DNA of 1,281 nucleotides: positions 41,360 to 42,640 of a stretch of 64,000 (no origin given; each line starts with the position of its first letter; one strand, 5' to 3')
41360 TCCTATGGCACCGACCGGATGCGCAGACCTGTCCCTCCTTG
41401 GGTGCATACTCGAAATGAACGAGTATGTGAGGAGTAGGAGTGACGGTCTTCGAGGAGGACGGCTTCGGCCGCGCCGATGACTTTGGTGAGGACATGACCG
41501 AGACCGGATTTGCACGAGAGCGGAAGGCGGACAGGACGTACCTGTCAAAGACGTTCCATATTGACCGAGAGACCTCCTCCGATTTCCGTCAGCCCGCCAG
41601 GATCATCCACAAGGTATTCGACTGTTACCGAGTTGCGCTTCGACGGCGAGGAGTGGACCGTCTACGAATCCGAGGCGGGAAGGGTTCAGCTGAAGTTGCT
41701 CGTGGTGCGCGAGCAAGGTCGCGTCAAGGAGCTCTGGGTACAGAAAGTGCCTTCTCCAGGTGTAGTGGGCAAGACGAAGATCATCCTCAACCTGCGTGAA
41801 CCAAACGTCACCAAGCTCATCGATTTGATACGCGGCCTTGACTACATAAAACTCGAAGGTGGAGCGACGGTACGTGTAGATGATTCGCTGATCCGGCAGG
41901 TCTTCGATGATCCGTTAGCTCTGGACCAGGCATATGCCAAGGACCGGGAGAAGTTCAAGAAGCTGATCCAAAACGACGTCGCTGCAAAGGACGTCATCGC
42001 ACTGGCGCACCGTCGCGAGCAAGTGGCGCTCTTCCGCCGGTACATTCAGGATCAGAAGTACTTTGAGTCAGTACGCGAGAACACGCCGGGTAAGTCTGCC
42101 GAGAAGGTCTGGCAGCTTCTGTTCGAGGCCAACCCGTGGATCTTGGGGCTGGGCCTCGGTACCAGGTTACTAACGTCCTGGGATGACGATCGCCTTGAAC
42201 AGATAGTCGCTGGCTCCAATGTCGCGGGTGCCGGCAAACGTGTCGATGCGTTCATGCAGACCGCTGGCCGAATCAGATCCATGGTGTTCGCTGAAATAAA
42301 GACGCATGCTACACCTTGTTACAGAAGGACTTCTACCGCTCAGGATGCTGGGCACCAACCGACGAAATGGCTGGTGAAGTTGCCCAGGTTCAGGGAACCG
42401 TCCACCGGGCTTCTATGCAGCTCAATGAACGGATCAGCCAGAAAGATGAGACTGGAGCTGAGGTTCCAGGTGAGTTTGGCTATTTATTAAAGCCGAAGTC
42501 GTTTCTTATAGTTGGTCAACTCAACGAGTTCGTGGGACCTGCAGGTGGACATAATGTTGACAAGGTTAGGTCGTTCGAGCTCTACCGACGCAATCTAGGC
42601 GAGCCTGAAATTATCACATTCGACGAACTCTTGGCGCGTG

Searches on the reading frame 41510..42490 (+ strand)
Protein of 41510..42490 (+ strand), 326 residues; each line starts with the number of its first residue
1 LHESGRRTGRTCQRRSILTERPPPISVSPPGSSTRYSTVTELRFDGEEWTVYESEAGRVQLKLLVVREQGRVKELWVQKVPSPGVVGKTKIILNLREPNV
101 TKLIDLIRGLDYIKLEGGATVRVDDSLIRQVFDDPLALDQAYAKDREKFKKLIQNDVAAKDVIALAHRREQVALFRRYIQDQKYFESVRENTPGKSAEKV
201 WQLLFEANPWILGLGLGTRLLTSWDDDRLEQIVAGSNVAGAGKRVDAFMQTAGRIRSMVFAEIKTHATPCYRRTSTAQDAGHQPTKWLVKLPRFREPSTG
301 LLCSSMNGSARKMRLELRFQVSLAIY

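Call 69: search_protein_families(library=pfam, proteins=[window:41510-42490:+], max_evalue=0.001)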
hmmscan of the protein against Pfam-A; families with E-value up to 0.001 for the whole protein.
window:41510-42490:+ (326 aa): 1 family
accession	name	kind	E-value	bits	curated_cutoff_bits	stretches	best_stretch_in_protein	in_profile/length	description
PF14082.12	SduA_C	-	1.1e-06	29.3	27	1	196-277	2-65/159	Shedu protein SduA, C-terminal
